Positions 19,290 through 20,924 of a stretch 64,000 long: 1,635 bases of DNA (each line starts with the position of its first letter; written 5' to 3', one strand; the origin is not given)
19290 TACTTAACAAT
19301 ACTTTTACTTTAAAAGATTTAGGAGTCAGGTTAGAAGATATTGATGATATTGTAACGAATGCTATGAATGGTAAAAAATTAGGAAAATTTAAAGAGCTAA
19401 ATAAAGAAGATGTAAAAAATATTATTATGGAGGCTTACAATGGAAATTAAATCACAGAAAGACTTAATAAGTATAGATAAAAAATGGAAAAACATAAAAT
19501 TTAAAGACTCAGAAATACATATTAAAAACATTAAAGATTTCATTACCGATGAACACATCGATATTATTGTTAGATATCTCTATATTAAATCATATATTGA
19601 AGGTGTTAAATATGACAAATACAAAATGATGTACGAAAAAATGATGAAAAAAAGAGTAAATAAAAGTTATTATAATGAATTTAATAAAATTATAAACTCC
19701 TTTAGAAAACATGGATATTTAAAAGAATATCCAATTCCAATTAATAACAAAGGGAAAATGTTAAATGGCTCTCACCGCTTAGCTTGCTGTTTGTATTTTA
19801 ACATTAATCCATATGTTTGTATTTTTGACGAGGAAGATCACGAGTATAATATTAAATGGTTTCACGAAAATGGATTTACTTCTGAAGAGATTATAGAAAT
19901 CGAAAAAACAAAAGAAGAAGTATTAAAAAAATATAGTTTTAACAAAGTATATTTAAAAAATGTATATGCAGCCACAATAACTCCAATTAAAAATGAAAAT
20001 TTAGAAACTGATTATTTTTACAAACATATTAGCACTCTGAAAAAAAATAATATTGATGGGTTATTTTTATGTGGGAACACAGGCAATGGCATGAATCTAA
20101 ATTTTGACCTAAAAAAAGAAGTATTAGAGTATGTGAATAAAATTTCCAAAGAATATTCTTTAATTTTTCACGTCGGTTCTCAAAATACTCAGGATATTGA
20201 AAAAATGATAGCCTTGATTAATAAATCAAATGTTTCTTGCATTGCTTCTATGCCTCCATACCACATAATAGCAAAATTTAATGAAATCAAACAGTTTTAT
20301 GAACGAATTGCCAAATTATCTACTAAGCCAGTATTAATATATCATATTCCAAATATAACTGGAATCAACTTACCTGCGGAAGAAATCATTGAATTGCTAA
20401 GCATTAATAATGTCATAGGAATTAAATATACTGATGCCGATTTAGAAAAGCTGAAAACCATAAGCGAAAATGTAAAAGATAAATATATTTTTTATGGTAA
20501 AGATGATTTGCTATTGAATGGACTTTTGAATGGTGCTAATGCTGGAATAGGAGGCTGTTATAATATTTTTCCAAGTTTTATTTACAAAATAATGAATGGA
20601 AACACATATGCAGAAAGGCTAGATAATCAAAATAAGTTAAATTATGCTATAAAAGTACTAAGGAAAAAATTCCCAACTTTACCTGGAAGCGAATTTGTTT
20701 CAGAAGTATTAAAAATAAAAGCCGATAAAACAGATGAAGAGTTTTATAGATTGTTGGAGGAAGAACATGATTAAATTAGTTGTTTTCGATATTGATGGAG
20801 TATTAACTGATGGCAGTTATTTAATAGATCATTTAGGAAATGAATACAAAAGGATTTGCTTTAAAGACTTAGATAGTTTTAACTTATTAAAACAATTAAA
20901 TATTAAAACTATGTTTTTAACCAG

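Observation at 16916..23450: Orphan operon for an uncharacterised 3-deoxy-ulosonic-acid-type sugar pathway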

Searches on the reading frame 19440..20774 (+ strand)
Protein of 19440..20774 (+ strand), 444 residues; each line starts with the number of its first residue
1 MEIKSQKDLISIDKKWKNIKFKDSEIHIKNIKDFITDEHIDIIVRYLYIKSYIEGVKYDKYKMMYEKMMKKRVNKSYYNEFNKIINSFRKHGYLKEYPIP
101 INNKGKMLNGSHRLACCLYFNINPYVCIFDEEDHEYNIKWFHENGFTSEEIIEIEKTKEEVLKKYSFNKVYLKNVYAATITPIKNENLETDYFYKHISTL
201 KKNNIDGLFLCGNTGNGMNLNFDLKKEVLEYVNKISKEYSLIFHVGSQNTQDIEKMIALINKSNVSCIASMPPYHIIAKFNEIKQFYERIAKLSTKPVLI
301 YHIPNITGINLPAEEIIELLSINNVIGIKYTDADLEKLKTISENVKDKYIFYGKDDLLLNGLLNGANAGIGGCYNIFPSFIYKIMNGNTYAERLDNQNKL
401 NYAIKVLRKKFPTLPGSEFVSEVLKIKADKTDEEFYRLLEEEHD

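Call 5: search_protein_families(library=pfam, proteins=[window:19440-20774:+], max_evalue=0.01)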
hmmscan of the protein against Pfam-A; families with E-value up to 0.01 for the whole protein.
window:19440-20774:+ (444 aa): 1 family
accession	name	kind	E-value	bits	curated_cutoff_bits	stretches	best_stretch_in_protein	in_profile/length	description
PF00701.28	DHDPS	-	4.1e-37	127.9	22.1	1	173-402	3-234/289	Dihydrodipicolinate synthetase family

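Call 6: search_protein_families(library=ncbifam, proteins=[window:19440-20774:+], max_evalue=0.01)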
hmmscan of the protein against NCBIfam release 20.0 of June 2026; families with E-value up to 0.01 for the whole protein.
window:19440-20774:+ (444 aa): 7 families
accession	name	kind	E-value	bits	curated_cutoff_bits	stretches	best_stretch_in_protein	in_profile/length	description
NF003164.0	PRK04147.1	equivalog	3.1e-41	141.6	281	1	172-406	4-244/294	N-acetylneuraminate lyase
TIGR00674.1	dapA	equivalog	4.5e-34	117.6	206.15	1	175-402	2-231/286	4-hydroxy-tetrahydrodipicolinate synthase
TIGR00683.1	nanA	equivalog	3.7e-31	108.5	382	1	172-400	1-235/293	N-acetylneuraminate lyase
NF040954.1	Arch_KDGaldase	equivalog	5.2e-26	91.6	390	1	176-403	4-227/288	bifunctional 2-dehydro-3-deoxy-phosphogluconate/2-dehydro-3-deoxy-6-phosphogalactonate aldolase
NF002958.0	PRK03620.1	subfamily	6.8e-16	57.9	278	1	181-353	20-190/307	5-dehydro-4-deoxyglucarate dehydratase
TIGR03249.1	KdgD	equivalog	2.1e-11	43.5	373.95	1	179-352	16-188/299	5-dehydro-4-deoxyglucarate dehydratase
TIGR02313.1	HpaI-NOT-DapA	exception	8.5e-11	41.2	396.7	1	177-386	6-220/294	2,4-dihydroxyhept-2-ene-1,7-dioic acid aldolase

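Call 18: search_solved_structures(query=window:19440-20774:+, max_evalue=0.01, show_alignments=1)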
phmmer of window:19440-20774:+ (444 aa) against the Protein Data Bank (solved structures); distinct sequences matched with E-value up to 0.01: 133 (the best 60 are shown).
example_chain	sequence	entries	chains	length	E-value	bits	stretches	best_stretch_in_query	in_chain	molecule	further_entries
4n4p_A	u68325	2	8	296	2e-29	106.2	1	172-378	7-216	Acylneuraminate lyase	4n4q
5zka_A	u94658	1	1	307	2.4e-27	99.4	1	171-400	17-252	N-acetylneuraminate lyase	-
5zka_B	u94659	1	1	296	2.5e-27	99.3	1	171-400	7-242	N-acetylneuraminate lyase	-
5zjm_A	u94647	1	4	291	3.2e-27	98.9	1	171-401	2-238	N-acetylneuraminate lyase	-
5lky_A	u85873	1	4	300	4.8e-25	91.8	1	171-383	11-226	N-acetylneuraminate lyase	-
5a8g_A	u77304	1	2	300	5.1e-25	91.7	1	171-383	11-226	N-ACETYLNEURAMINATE LYASE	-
4ah7_A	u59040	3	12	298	5.4e-25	91.6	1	171-383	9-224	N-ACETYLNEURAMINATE LYASE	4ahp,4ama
4aho_A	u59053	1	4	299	5.5e-25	91.6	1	169-383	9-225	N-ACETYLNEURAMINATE LYASE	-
5kzd_A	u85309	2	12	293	8.7e-25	90.9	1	172-383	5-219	N-acetylneuraminate lyase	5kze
4ahq_A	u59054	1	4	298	6.3e-24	88.1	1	171-383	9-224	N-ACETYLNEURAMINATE LYASE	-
4woq_A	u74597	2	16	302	6.6e-24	88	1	172-401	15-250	N-acetylneuraminate lyase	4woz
8u8w_A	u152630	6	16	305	1e-23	87.4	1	171-404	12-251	N-acetylneuraminate lyase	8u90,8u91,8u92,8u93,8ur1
2wnn_A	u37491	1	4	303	1.3e-23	87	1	170-378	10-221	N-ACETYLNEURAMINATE LYASE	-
2wo5_A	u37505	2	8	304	1.3e-23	87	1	170-378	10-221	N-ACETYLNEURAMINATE LYASE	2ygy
2wkj_A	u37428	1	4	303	1.8e-23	86.6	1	170-378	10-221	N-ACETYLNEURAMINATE LYASE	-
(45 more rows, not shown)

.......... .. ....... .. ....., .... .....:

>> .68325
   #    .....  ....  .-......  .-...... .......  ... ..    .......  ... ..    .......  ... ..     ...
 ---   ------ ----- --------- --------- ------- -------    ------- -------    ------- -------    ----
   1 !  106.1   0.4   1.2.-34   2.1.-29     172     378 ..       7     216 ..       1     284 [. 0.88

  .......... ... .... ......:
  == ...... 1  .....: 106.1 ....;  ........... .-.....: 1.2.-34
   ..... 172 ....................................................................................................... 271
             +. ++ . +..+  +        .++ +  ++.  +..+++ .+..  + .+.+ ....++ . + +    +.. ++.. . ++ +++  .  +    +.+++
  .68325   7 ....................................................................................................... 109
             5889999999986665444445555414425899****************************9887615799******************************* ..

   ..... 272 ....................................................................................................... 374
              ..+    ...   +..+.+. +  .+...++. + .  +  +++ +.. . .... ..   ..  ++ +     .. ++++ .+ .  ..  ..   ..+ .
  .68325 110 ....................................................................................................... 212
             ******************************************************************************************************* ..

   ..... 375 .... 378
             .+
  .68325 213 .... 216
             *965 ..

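Call 20: find_homologous_proteins(query=window:19440-20774:+, max_evalue=0.00001)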
Query window:19440-20774:+ (444 aa): 30 proteins with E <= 0.00001 among 5921 candidates.
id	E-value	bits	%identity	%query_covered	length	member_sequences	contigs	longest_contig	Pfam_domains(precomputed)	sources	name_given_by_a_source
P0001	6.9e-280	946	96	100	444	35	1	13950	PF00701.29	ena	-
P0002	1.1e-187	643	66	99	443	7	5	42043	PF00701.29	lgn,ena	-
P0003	4.4e-185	634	66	100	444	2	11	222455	PF00701.29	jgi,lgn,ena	-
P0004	3.0e-180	618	64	99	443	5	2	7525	PF00701.29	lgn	-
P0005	1.3e-175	603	63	100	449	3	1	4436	PF00701.29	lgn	-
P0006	1.4e-170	586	63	100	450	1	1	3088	PF00701.29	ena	-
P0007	2.0e-165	569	61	100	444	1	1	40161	PF00701.29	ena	-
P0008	3.8e-157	542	58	100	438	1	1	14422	PF00701.29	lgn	-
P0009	1.0e-155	537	58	98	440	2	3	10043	PF00701.29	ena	-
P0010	3.9e-155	535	57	99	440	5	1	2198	PF00701.29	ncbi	-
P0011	1.0e-153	531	56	99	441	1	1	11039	PF00701.29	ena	-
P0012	4.9e-152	525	56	98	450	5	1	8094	PF00701.29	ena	-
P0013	1.5e-151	524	56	98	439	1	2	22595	PF00701.29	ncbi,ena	-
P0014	1.1e-150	521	56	100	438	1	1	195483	PF00701.29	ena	-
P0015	1.0e-148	514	57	98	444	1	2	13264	PF00701.29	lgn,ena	-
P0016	2.9e-147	509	54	100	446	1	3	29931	PF00701.29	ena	-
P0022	4.4e-39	153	45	37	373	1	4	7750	-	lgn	-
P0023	1.1e-15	76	41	29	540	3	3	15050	-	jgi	jgi:hypothetical protein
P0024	3.4e-15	74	40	28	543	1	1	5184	-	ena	-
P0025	2.1e-12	65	37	32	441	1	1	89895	PF20157.5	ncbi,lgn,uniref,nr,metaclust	ncbi:hypothetical protein [Clostridiisalibacter paucivorans]|uniref:hypothetical protein n=1 Tax=Clo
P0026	7.6e-12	63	39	36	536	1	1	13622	-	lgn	-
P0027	1.0e-9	56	36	24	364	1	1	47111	-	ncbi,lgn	-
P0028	2.7e-8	52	37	30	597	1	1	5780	-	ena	-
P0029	4.1e-8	51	36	29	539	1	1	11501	-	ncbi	ncbi:MAG: hypothetical protein WCD18_28070 [Thermosynechococcaceae cyanobacterium]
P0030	8.5e-8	50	34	28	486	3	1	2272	-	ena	-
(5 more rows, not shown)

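Call 21: find_encoding_contigs(protein=P0014, flank=10000, max_places=2)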
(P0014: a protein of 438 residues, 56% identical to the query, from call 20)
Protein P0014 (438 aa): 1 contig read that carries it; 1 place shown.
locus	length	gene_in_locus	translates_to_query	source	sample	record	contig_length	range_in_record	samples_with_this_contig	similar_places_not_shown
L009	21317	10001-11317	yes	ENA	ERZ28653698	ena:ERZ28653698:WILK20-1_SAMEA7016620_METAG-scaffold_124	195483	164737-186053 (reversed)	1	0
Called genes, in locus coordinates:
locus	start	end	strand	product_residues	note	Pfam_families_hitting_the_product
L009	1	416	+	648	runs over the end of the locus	PF00884:Sulfatase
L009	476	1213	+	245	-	-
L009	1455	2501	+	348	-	PF02912:Phe_tRNA-synt_N, PF01409:tRNA-synt_2d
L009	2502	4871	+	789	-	PF01588:tRNA_bind, PF03483:B3_4, PF03484:B5, PF17759:tRNA_synthFbeta, PF03147:FDX-ACB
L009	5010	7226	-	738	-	PF00270:DEAD (faint), PF00580:UvrD-helicase, PF13245:AAA_19 (weak), PF01443:Viral_helicase1 (faint), PF13538:UvrD_C_2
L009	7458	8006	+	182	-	-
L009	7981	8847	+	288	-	PF03102:NeuB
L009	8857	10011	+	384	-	PF00465:Fe-ADH, PF13685:Fe-ADH_2, PF25137:ADH_Fe_C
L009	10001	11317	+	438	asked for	PF00701:DHDPS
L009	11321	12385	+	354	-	PF08282:Hydrolase_3 (weak), PF13580:SIS_2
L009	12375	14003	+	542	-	PF04230:PS_pyruv_trans, PF00293:NUDIX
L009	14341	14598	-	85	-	-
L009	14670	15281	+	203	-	PF02390:Methyltransf_4, PF13847:Methyltransf_31, PF08242:Methyltransf_12 (faint), PF13649:Methyltransf_25 (weak)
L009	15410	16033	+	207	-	-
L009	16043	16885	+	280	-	-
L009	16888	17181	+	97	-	-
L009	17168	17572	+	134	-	PF12732:YtxH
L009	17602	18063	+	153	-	-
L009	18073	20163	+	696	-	PF00990:GGDEF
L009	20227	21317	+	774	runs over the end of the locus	PF09364:XFP_N, PF03894:XFP, PF09363:XFP_C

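Call 22: find_encoding_contigs(protein=P0003, flank=10000, max_places=3)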
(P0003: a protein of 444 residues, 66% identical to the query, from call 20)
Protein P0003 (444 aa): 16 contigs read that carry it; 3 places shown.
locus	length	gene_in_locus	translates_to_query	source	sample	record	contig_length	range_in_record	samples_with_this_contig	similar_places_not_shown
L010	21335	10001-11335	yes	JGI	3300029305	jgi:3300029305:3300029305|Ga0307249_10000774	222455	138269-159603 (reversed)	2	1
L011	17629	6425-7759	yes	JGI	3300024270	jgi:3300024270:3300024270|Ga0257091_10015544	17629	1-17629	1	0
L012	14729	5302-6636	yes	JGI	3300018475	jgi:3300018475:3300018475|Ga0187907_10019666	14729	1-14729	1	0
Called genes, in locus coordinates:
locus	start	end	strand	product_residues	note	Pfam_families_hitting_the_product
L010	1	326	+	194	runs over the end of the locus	PF09335:VTT_dom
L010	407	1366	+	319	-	-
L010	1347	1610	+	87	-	PF06949:DUF1292 (weak)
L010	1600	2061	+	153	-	-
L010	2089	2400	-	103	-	PF07875:Coat_F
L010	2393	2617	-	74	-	-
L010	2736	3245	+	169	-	PF06541:ABC_trans_CmpB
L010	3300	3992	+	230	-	PF00106:adh_short, PF01370:Epimerase (weak), PF08659:KR (weak), PF13561:adh_short_C2, PF23441:SDR (weak)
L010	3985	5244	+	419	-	PF06838:Met_gamma_lyase, PF01053:Cys_Met_Meta_PP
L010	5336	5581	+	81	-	PF00584:SecE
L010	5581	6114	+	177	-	PF02357:NusG, PF00467:KOW (faint)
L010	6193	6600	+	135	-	PF00383:dCMP_cyt_deam_1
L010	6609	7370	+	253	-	PF01048:PNP_UDP_1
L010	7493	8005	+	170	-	-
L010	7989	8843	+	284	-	PF03102:NeuB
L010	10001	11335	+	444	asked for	PF00701:DHDPS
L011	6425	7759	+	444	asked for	PF00701:DHDPS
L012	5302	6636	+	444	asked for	PF00701:DHDPS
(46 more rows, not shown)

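Call 25: find_related_loci(query=A1, collection=genome_contigs, flank=10000)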
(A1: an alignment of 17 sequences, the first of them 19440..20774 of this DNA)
Query A1 (444 aa) in genome_contigs; peptide patterns used: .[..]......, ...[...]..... (x = any residue, [..] = any of these).
79 stretches matched a pattern; 3 encode a relative of the query (tblastn E <= 1e-3); 3 distinct loci.
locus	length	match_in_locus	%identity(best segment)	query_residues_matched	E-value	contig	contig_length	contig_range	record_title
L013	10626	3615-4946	99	1-444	0e+0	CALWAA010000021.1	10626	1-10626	MAG: uncultured Bacilli bacterium isolate BRZ_DD__bin71 genome assembly, contig: BRZ_DD__NODE_5251_length_10626_cov_6.19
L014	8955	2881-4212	58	1-444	5e-168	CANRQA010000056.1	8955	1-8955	MAG: uncultured Clostridia bacterium isolate Lapin-017__bin45 genome assembly, contig: Lapin-017__NODE_6092_length_8955_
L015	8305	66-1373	53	2-441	6e-151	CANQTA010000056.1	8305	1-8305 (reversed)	MAG: uncultured Bacilli bacterium isolate Lapin-012__bin21 genome assembly, contig: Lapin-012__NODE_8959_length_8305_cov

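Call 28: find_encoding_contigs(protein=P0007, flank=10000, max_places=1)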
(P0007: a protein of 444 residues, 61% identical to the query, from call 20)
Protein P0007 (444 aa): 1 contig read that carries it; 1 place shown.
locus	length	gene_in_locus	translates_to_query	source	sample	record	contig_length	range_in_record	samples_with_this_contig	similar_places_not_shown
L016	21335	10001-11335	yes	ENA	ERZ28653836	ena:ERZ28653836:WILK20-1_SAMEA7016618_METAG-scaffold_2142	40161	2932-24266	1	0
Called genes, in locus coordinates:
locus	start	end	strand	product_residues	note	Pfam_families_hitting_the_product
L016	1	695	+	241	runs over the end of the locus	PF02616:SMC_ScpA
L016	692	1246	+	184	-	PF04079:SMC_ScpB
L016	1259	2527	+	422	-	PF02885:Glycos_trans_3N, PF00591:Glycos_transf_3, PF07831:PYNP_C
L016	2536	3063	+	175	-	PF04229:GrpB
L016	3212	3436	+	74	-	-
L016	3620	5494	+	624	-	PF00501:AMP-binding, PF13193:AMP-binding_C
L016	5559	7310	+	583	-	PF02518:HATPase_c (weak), PF00072:Response_reg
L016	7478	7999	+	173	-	-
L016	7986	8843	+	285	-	PF03102:NeuB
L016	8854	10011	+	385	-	PF00465:Fe-ADH, PF13685:Fe-ADH_2, PF25137:ADH_Fe_C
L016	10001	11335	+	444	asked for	PF00701:DHDPS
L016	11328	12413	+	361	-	PF08282:Hydrolase_3, PF13580:SIS_2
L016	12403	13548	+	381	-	PF04230:PS_pyruv_trans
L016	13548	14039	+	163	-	PF00293:NUDIX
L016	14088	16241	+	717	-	PF00270:DEAD (faint), PF00580:UvrD-helicase, PF13245:AAA_19 (weak), PF01443:Viral_helicase1 (faint), PF13361:UvrD_C, PF13538:UvrD_C_2 (weak)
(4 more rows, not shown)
